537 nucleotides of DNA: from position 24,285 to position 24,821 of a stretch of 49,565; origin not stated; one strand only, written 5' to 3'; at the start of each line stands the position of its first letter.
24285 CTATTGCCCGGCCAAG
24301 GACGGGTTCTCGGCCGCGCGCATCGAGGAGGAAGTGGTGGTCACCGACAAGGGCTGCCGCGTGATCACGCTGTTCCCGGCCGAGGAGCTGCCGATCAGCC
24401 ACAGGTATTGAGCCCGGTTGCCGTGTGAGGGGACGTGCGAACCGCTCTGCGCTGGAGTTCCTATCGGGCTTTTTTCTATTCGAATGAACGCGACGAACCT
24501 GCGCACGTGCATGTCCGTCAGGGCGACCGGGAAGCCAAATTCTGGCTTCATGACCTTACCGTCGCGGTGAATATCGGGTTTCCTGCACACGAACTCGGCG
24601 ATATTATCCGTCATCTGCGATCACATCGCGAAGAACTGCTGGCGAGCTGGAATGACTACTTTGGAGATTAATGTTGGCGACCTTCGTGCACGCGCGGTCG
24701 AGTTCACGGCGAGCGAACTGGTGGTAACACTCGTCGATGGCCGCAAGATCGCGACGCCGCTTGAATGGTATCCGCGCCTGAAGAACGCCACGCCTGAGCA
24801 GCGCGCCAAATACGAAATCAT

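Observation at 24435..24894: Overlapping DUF4160/DUF2442 two-gene cassette forming a low-GC islet at the window centre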

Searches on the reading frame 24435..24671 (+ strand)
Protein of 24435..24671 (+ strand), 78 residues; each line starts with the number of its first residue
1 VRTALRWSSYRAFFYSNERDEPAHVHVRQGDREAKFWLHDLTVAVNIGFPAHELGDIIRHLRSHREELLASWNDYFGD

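Call 4: search_protein_families(library=pfam, proteins=[window:24435-24671:+], max_evalue=0.01)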
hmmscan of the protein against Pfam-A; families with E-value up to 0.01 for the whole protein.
window:24435-24671:+ (78 aa): 1 family
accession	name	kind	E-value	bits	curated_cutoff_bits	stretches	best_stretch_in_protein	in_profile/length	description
PF13711.11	DUF4160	-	8.5e-20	71.2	23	1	10-73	2-65/65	Domain of unknown function (DUF4160)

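Call 5: search_protein_families(library=ncbifam, proteins=[window:24435-24671:+], max_evalue=0.1)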
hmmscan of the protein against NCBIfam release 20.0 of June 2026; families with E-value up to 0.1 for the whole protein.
window:24435-24671:+ (78 aa): 1 family
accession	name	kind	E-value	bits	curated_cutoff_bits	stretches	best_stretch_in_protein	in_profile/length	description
NF048015.1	toxin_DhiT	equivalog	5.9e-07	30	100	1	11-74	13-75/84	type II toxin-antitoxin system toxin DhiT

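Call 6: search_protein_families(library=padloc, proteins=[window:24435-24671:+], max_evalue=0.1)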
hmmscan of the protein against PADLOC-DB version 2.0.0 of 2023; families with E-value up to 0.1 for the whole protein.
window:24435-24671:+ (78 aa): 0 families

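Call 7: search_protein_families(library=phrogs, proteins=[window:24435-24671:+], max_evalue=0.1)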
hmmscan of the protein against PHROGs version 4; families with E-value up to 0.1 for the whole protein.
window:24435-24671:+ (78 aa): 1 family
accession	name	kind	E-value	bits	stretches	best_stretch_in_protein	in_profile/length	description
phrog_14333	-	unknown function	0.013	17.1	1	14-74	15-72/86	-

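Call 16: find_homologous_proteins(query=window:24435-24671:+)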
Query window:24435-24671:+ (78 aa): 247 proteins with E <= 0.001 among 247 candidates; the best 120 are listed.
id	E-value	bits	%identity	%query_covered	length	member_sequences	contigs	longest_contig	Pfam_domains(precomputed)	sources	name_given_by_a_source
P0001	4.9e-44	166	96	97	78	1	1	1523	PF13711.12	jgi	-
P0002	3.4e-40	153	83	100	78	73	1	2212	PF13711.12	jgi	jgi:Domain of unknown function (DUF4160)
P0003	3.9e-38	147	81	100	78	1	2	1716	PF13711.12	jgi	jgi:hypothetical protein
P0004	3.1e-37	144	82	95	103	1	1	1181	PF13711.12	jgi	jgi:Domain of unknown function (DUF4160)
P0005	1.5e-36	142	76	100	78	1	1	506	PF13711.12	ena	-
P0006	1.9e-36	142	78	100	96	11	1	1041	PF13711.12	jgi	jgi:hypothetical protein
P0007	1.9e-36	141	76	100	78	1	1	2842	PF13711.12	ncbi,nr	ncbi:MAG TPA: DUF4160 domain-containing protein [Beijerinckiaceae bacterium]|nr:DUF4160 domain-conta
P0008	2.0e-36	141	77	100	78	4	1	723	PF13711.12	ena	-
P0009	2.9e-36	141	77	100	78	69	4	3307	PF13711.12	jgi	jgi:hypothetical protein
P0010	6.4e-36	140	76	97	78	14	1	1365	PF13711.12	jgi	jgi:hypothetical protein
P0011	8.4e-36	139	74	100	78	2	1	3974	PF13711.12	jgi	jgi:Domain of unknown function (DUF4160)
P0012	1.1e-35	139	86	88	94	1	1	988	PF13711.12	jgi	jgi:Domain of unknown function (DUF4160)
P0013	1.3e-35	139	74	100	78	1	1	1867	PF13711.12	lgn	-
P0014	1.5e-35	139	76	100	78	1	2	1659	PF13711.12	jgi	jgi:hypothetical protein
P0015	1.6e-35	139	74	100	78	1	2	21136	PF13711.12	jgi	jgi:Domain of unknown function (DUF4160)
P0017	1.8e-35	138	74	99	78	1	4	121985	PF13711.12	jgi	jgi:hypothetical protein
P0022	4.3e-35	137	76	100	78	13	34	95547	PF13711.12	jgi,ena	jgi:hypothetical protein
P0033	8.8e-35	136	76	100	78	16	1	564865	PF13711.12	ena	-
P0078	2.2e-33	132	72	100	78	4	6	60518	PF13711.12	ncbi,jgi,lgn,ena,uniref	ncbi:DUF4160 domain-containing protein [Tardiphaga sp.]|jgi:hypothetical protein|uniref:DUF4160 doma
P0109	1.2e-32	129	72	100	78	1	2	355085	PF13711.12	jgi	jgi:hypothetical protein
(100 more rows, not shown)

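Call 20: find_encoding_contigs(protein=window:24435-24671:+, flank=6000, max_places=6)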
Protein window:24435-24671:+ (78 aa): no gene with exactly this product is on record in the collection.

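Call 21: find_encoding_contigs(protein=P0001, flank=6000, max_places=4)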
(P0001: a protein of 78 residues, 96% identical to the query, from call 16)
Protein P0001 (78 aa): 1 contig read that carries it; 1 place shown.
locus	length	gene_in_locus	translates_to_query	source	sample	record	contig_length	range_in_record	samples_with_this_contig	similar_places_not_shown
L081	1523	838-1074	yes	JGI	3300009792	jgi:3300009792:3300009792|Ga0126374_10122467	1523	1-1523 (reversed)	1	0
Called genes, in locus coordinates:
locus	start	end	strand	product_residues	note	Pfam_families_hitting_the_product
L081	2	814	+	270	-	?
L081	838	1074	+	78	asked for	PF13711:DUF4160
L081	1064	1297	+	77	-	PF10387:DUF2442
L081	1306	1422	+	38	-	PF03788:LrgA (weak)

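Call 25: search_protein_families(library=pfam, proteins=[L081:1306-1422:+], max_evalue=1)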
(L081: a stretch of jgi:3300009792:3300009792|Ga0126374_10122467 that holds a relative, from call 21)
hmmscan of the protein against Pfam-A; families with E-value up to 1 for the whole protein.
L081:1306-1422:+ (38 aa): 1 family
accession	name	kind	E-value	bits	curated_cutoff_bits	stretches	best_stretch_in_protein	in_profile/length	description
PF03788.19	LrgA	-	3e-06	27.5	28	1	12-37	1-26/94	LrgA family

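Call 31: find_encoding_contigs(protein=P0022, flank=5000, max_places=8)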
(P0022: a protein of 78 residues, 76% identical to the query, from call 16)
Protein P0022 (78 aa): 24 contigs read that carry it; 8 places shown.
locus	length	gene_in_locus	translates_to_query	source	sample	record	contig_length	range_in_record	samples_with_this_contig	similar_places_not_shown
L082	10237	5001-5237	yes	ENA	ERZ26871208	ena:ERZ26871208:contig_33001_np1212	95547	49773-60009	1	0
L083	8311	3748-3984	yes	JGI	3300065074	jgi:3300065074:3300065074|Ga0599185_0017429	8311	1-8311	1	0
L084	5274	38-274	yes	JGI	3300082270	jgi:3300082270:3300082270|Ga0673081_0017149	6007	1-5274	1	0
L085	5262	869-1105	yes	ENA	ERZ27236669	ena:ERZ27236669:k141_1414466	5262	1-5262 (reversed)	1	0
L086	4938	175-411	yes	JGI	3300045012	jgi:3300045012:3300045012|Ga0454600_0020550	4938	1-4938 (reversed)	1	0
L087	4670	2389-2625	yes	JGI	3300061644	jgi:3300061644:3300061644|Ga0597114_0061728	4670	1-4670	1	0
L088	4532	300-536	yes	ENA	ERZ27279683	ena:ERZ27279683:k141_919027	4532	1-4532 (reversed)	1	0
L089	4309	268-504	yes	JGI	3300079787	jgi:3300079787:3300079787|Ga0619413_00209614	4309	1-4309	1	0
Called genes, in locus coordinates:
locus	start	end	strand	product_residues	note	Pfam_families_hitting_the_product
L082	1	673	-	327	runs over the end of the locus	PF00291:PALP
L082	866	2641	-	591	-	PF02776:TPP_enzyme_N, PF00205:TPP_enzyme_M, PF02775:TPP_enzyme_C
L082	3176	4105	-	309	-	PF01745:IPT, PF01715:IPPT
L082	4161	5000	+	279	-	PF00702:Hydrolase, PF12710:HAD, PF08282:Hydrolase_3 (weak)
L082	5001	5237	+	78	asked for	PF13711:DUF4160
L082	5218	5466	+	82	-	PF10387:DUF2442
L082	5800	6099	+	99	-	-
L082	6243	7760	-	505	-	PF00089:Trypsin, PF13365:Trypsin_2, PF00595:PDZ (weak), PF13180:PDZ_2, PF14685:PDZ_Tricorn (faint), PF17820:PDZ_6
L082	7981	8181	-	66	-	PF09838:DUF2065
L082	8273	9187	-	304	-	PF01145:Band_7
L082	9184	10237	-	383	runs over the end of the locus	PF12221:HflK_N, PF01145:Band_7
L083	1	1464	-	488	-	?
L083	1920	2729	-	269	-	PF01715:IPPT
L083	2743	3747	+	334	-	PF00702:Hydrolase, PF12710:HAD, PF08282:Hydrolase_3 (weak)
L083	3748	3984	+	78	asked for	PF13711:DUF4160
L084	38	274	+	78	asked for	PF13711:DUF4160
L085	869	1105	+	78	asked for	PF13711:DUF4160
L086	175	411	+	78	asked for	PF13711:DUF4160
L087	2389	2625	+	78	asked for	PF13711:DUF4160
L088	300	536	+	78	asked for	PF13711:DUF4160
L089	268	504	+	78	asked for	PF13711:DUF4160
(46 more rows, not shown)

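Call 32: find_encoding_contigs(protein=P0033, flank=5000, max_places=3)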
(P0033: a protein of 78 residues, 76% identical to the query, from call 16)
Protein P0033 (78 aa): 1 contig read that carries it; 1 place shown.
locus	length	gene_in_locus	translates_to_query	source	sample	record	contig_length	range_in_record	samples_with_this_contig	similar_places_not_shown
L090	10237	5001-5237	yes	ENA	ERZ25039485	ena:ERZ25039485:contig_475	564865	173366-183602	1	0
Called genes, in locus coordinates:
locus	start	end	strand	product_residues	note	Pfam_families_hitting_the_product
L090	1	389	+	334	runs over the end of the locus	PF01384:PHO4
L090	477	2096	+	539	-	PF00009:GTP_EFTU, PF01926:MMR_HSR1 (weak), PF22042:EF-G_D2, PF03144:GTP_EFTU_D2, PF16658:RF3_C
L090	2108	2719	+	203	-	PF27683:UCP034077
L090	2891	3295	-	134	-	PF14079:DUF4260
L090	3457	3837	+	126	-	PF01039:Carboxyl_trans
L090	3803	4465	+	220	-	PF01039:Carboxyl_trans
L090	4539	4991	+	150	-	PF01039:Carboxyl_trans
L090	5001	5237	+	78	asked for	PF13711:DUF4160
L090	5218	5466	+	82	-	PF10387:DUF2442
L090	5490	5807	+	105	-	-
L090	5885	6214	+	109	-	-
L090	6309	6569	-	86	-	-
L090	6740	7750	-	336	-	PF00561:Abhydrolase_1, PF12146:Hydrolase_4, PF12697:Abhydrolase_6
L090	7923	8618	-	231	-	PF25213:HVO_A0261_N (faint), PF12840:HTH_20, PF01022:HTH_5, PF12802:MarR_2, PF13545:HTH_Crp_2 (faint)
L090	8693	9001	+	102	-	PF07978:NIPSNAP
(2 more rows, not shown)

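Call 33: search_solved_structures(query=window:24435-24671:+, max_evalue=10, show_alignments=2)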
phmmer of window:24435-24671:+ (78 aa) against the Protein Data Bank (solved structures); distinct sequences matched with E-value up to 10: 0.

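Call 37: search_dna_similar(query=window:24435-24671:+, collection=plasmids, mode=protein, max_evalue=0.001, max_rows=25)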
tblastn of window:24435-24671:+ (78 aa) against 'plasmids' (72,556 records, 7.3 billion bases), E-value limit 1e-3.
Records with a match: 39; places in all: 39; records where one place covers at least 80% of the query: 37.
Best place of each record, by identity: <60% 39.
By first word of the organism name: Pantoea 11; Aeromonas 6; Erwinia 3; Campylobacter 3; Klebsiella 2; Salmonella 2; Duffyella 2; Acetobacteraceae 1; Salinibacter 1; Serratia 1; and 7 more.
By predicted mobility (MOB-suite, as given by PLSDB): non-mobilizable 26; mobilizable 8; conjugative 5.
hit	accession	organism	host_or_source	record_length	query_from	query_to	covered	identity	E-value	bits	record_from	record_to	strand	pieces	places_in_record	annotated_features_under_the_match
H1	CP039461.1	Acetobacteraceae bacterium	Camponotus chromaiodes,whole ...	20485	1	78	100%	47.4%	3e-15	75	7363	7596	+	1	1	DUF4160 domain-containing protein | DUF2442 domain-containing protein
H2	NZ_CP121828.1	Aeromonas veronii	Homo sapiens,plasma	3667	1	77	99%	47.5%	2e-11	64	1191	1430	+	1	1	DUF4160 domain-containing protein | hypothetical protein | DUF2442 domain-containing protein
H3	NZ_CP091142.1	Aeromonas veronii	zebrafish,mixed culture,gut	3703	1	77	99%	47.5%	2e-11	64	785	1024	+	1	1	DUF4160 domain-containing protein | DUF2442 domain-containing protein | hypothetical protein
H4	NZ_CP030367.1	Salinibacter ruber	-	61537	1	77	99%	46.8%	6e-13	68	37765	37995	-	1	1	DUF2442 domain-containing protein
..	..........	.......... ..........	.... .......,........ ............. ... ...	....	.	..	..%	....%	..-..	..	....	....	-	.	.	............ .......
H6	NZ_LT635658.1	Aeromonas caviae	-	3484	5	77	94%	48.7%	1e-10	62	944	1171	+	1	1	DUF4160 domain-containing protein | DUF2442 domain-containing protein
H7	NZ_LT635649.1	Aeromonas hydrophila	-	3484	5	77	94%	48.7%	1e-10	62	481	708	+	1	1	DUF4160 domain-containing protein | DUF2442 domain-containing protein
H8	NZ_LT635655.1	Aeromonas veronii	-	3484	5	77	94%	48.7%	1e-10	62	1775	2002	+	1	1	DUF4160 domain-containing protein | DUF2442 domain-containing protein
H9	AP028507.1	Serratia marcescens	-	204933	1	76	97%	46.1%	6e-16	77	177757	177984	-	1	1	hypothetical protein (x2)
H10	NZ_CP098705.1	Yersinia ruckeri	Salmo salar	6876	1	76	97%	45.6%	2e-13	70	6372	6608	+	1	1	DUF4160 domain-containing protein | DUF2442 domain-containing protein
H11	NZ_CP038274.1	Legionella israelensis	cell culture,water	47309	1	76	97%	44.7%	5e-15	74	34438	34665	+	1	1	DUF4160 domain-containing protein | DUF2442 domain-containing protein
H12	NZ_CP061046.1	Salmonella enterica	bacterial culture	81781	3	76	95%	45.9%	4e-16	77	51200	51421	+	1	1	DUF4160 domain-containing protein | DUF2442 domain-containing protein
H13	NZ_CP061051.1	Salmonella enterica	bacterial culture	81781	3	76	95%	45.9%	4e-16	77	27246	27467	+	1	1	DUF4160 domain-containing protein | DUF2442 domain-containing protein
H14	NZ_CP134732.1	Pantoea agglomerans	cell culture,stem [BTO:0001300],Rubus ...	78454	1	77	99%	43.8%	4e-13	69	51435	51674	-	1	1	DUF4160 domain-containing protein | DUF2442 domain-containing protein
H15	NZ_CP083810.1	Pantoea agglomerans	Eucalyptus grandis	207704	1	77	99%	43.8%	5e-13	69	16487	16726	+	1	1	DUF4160 domain-containing protein | DUF2442 domain-containing protein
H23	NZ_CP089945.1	Erwinia tracheiphila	Cucumis sativus,cell culture,Infected ...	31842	1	76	97%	44.3%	1e-13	71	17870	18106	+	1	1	DUF4160 domain-containing protein | DUF2442 domain-containing protein | recombinase family protein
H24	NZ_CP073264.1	Duffyella gerundensis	Lolium perenne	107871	1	76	97%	44.3%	1e-12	67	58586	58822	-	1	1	DUF4160 domain-containing protein | DUF2442 domain-containing protein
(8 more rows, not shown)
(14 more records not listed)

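Call 38: search_dna_similar(query=window:24435-24671:+, collection=phages, mode=protein, max_evalue=0.001, max_rows=15)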
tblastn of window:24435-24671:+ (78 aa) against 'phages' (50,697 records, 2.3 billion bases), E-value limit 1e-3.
Records with a match: 1; places in all: 2; records where one place covers at least 80% of the query: 1.
Best place of each record, by identity: <60% 1.
By first word of the organism name: Erwinia 1.
By host as written in the record: Erwinia tracheiphila MDcuke 1.
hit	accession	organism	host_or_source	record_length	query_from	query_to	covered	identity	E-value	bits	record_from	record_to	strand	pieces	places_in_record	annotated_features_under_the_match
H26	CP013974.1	Erwinia phage LS-2018a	Erwinia tracheiphila MDcuke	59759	1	76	97%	44.3%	4e-14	71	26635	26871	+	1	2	record has no annotation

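Call 43: find_encoding_contigs(protein=P0017, flank=4000, max_places=4)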
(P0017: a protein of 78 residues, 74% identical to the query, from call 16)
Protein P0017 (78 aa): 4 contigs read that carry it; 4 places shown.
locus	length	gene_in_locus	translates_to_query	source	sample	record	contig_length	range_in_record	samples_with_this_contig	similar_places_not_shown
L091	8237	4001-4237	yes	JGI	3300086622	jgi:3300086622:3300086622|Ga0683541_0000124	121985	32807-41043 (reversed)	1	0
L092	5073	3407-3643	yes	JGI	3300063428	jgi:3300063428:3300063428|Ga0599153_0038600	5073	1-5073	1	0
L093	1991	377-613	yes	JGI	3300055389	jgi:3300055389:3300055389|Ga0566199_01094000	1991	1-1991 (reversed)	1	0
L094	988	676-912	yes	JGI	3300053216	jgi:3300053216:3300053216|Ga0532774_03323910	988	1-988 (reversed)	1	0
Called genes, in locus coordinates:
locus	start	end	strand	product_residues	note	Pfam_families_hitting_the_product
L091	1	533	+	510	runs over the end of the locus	PF01039:Carboxyl_trans, PF03255:ACCA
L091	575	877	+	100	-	-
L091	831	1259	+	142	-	PF01850:PIN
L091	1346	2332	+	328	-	PF02900:LigB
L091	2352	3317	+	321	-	PF03401:TctC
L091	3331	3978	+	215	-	PF03130:HEAT_PBS (faint), PF13646:HEAT_2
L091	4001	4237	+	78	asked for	PF13711:DUF4160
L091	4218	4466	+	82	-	PF10387:DUF2442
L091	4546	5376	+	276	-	-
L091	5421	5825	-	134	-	PF01850:PIN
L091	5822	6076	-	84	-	PF22513:FitA-like_RHH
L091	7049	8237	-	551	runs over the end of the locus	PF00732:GMC_oxred_N, PF00890:FAD_binding_2 (faint), PF01266:DAO (weak), PF05834:Lycopene_cycl (faint), PF05199:GMC_oxred_C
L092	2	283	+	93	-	?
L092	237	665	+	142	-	PF01850:PIN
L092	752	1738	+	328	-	PF02900:LigB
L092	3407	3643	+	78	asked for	PF13711:DUF4160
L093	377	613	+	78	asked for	PF13711:DUF4160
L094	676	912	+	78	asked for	PF13711:DUF4160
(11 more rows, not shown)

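Call 44: find_encoding_contigs(protein=P0109, flank=4000, max_places=3)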
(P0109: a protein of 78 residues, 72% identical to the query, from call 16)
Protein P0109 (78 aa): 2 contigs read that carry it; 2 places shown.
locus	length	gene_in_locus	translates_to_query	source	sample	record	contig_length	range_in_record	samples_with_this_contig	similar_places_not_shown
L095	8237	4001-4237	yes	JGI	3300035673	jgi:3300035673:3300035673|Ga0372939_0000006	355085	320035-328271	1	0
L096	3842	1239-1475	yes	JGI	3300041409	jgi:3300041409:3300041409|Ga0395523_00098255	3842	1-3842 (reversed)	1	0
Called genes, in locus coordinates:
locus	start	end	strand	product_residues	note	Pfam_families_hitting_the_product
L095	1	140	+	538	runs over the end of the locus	PF00009:GTP_EFTU, PF01926:MMR_HSR1 (weak), PF22042:EF-G_D2, PF03144:GTP_EFTU_D2, PF16658:RF3_C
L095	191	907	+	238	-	PF27683:UCP034077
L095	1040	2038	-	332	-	PF01738:DLH, PF05448:AXE1 (weak), PF20434:BD-FAE (faint), PF00326:Peptidase_S9 (faint), PF02230:Abhydrolase_2 (weak), PF07859:Abhydrolase_3 (faint)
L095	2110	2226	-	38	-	PF14079:DUF4260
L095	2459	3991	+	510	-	PF01039:Carboxyl_trans, PF03255:ACCA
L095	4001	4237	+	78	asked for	PF13711:DUF4160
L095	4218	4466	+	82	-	PF10387:DUF2442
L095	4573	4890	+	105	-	-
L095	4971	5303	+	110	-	-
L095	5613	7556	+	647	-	PF13091:PLDc_2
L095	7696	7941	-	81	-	-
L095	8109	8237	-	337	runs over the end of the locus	PF00561:Abhydrolase_1, PF12146:Hydrolase_4, PF12697:Abhydrolase_6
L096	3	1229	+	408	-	?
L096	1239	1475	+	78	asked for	PF13711:DUF4160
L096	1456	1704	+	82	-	PF10387:DUF2442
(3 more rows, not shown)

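Call 45: find_encoding_contigs(protein=P0078, flank=4000, max_places=4)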
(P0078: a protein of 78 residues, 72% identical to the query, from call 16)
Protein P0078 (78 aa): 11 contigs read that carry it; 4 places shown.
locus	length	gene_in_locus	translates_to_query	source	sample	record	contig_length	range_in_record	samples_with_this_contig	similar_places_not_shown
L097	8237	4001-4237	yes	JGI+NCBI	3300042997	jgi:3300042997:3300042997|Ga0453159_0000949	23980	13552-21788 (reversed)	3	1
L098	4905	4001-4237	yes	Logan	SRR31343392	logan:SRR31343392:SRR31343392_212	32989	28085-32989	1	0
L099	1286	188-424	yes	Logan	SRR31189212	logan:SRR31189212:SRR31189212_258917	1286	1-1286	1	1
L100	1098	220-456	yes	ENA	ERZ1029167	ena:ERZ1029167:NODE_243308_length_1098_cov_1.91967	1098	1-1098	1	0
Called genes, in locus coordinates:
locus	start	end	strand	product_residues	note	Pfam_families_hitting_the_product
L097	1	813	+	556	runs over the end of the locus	PF02789:Peptidase_M17_N, PF00883:Peptidase_M17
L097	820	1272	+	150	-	PF04364:DNA_pol3_chi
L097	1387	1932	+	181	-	-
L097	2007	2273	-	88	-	PF14079:DUF4260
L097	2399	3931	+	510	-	PF01039:Carboxyl_trans, PF03255:ACCA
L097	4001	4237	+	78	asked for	PF13711:DUF4160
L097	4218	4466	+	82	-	PF10387:DUF2442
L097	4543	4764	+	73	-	-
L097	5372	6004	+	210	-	PF03458:Gly_transporter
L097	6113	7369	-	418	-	PF03009:GDPD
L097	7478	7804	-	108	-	-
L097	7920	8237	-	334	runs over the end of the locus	PF00561:Abhydrolase_1, PF12146:Hydrolase_4, PF12697:Abhydrolase_6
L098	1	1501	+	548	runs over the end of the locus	PF02120:Flg_hook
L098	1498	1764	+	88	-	PF01312:Bac_export_2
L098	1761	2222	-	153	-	PF14079:DUF4260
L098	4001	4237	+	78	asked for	PF13711:DUF4160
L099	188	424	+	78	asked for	PF13711:DUF4160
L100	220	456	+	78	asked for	PF13711:DUF4160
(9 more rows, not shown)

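Call 46: predict_structure(alignment_id=A1)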
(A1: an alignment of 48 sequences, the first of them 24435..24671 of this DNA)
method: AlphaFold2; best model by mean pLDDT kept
length: 78 residues; sequences in the alignment: 48
mean_pLDDT: 92.9   pTM: 0.83
mean pLDDT of the five models: 92.9, 91.8, 90.7, 74.7, 58.5
residues with pLDDT >= 90: 64; 70-90: 11; 50-70: 3; < 50: 0
segments of 3 or more residues with pLDDT < 50: none
pLDDT, mean of each block of 10 residues (from residue 1): 91 84 95 96 97 97 96 85
secondary structure, 60 per line:
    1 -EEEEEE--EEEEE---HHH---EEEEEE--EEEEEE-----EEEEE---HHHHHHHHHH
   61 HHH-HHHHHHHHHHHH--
elements in order: E2-7 E10-14 E24-29 E32-37 E43-47 H51-63 H65-76
